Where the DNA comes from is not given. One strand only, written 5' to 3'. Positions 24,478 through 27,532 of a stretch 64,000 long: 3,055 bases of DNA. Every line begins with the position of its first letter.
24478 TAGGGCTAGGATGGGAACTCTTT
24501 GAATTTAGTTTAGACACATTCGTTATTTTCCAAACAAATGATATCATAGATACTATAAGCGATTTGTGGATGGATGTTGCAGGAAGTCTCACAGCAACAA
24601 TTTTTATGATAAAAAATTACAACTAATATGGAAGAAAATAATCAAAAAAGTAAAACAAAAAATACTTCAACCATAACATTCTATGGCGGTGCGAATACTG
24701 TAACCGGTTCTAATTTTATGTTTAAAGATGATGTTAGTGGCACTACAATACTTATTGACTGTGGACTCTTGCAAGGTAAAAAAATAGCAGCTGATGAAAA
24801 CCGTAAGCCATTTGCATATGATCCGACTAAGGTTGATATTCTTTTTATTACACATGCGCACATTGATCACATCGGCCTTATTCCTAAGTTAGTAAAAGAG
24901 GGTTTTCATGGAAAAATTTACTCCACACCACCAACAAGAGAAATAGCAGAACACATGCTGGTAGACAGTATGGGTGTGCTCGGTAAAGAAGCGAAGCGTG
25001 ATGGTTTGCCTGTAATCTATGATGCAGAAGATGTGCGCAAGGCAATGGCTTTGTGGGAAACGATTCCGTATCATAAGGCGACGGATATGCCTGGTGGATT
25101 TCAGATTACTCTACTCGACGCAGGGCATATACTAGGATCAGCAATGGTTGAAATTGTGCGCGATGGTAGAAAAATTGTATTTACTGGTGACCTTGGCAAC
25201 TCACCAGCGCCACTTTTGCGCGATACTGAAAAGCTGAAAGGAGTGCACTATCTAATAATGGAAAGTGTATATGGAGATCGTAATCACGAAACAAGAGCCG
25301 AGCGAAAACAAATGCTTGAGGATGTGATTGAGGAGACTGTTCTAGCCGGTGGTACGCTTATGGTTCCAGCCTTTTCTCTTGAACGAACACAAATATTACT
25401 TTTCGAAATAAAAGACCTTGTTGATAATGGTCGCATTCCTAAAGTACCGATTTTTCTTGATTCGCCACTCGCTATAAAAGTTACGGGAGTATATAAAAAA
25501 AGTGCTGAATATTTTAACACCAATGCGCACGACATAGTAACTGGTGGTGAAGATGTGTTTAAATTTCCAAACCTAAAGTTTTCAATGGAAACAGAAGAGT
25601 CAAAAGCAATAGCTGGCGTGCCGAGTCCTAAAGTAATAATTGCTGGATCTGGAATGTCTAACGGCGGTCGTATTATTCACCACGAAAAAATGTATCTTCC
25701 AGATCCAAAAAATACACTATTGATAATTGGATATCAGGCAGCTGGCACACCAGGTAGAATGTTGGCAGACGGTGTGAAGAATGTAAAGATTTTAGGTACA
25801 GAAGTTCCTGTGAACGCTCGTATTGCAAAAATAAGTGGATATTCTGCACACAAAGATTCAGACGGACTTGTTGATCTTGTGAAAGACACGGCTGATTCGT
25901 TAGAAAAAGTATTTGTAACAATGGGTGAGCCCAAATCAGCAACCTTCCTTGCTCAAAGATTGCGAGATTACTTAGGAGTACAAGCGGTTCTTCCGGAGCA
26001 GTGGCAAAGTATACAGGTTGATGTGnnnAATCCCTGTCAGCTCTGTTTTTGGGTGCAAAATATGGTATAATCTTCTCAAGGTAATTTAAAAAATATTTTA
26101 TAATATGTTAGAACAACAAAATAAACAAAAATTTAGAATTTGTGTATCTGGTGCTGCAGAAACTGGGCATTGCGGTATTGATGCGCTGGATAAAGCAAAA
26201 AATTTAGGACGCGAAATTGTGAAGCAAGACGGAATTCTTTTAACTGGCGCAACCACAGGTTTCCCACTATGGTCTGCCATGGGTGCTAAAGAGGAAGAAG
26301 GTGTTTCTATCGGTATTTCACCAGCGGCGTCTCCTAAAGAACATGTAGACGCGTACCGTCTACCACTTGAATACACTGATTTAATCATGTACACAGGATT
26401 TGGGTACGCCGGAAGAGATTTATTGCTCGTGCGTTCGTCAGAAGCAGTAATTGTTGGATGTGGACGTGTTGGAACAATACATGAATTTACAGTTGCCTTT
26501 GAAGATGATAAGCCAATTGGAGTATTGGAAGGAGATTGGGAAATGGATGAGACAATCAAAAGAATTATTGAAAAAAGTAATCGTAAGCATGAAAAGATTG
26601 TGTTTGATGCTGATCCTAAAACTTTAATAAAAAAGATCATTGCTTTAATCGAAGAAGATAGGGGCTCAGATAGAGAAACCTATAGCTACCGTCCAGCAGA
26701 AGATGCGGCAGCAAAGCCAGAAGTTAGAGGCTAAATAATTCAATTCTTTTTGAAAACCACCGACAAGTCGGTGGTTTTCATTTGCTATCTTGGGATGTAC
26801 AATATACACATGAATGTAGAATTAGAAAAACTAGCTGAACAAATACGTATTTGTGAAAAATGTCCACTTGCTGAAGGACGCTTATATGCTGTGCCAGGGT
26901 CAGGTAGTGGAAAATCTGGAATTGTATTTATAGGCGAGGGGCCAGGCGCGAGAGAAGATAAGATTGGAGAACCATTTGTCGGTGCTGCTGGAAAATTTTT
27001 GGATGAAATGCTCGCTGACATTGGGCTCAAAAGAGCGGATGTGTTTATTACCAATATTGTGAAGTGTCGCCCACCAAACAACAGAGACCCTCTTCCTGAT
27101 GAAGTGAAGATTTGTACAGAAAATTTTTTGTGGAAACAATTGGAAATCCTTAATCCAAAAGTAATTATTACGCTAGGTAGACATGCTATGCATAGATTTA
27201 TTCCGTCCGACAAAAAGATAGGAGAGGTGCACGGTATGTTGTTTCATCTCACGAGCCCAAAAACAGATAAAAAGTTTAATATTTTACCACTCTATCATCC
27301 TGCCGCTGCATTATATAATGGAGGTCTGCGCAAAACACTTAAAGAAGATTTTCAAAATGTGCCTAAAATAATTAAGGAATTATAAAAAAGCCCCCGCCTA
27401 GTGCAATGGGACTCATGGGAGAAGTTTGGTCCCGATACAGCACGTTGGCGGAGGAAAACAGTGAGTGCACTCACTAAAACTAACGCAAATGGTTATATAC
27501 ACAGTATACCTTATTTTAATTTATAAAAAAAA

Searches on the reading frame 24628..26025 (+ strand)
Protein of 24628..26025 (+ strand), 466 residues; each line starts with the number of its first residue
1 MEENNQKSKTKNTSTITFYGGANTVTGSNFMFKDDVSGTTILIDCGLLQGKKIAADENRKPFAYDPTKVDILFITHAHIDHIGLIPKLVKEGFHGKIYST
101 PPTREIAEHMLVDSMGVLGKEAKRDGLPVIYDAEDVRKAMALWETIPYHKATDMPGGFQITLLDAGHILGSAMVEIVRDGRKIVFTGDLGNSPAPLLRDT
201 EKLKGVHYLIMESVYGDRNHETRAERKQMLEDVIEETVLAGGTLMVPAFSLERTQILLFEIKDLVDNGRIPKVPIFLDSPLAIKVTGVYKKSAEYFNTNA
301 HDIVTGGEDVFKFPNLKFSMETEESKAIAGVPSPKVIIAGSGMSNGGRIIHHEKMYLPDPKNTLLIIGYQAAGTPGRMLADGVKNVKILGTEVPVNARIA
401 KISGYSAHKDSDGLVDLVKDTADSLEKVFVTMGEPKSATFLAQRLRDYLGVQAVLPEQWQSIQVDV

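Call 100: search_protein_families(library=pfam, proteins=[window:24628-26025:+], max_evalue=0.00001)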
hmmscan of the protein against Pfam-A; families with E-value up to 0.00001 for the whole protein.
window:24628-26025:+ (466 aa): 5 families
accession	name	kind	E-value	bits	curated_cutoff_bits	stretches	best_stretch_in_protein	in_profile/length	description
PF10996.14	Beta-Casp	-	1.1e-34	120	27.7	1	254-379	1-120/120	Beta-Casp domain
PF16661.11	Lactamase_B_6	-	1.2e-13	51.3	27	1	38-189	6-162/193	Metallo-beta-lactamase superfamily domain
PF00753.33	Lactamase_B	-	3.8e-13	50.3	22.7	1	37-200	14-161/196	Metallo-beta-lactamase superfamily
PF07521.17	RMMBL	-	1.8e-10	41.1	21.6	1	392-456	1-63/63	Zn-dependent metallo-hydrolase RNA specificity domain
PF12706.13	Lactamase_B_2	-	3.4e-10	40.3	27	1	39-229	1-183/200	Beta-lactamase superfamily domain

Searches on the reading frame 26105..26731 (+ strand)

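Call 100: search_protein_families(library=pfam, proteins=[window:26105-26731:+], max_evalue=0.00001)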
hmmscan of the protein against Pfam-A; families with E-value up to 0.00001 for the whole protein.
window:26105-26731:+ (209 aa): 1 family
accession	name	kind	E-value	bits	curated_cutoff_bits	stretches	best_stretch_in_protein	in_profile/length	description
PF18306.6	LDcluster4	-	1.5e-31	109.5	26.3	1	10-174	2-150/151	SLOG cluster4 family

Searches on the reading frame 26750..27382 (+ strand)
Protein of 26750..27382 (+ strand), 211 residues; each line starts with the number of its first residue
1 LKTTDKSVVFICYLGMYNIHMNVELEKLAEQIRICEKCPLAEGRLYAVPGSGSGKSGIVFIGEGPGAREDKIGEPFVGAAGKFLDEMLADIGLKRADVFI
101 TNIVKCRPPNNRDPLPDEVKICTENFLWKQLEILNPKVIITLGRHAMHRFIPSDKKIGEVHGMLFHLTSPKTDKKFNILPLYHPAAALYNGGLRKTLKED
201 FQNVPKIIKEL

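Call 100: search_protein_families(library=pfam, proteins=[window:26750-27382:+], max_evalue=0.00001)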
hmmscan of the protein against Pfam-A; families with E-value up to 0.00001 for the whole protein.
window:26750-27382:+ (211 aa): 1 family
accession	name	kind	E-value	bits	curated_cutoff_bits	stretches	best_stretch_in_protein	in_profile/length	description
PF03167.25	UDG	-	2.2e-35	122.2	24.3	1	50-195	2-130/141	Uracil DNA glycosylase superfamily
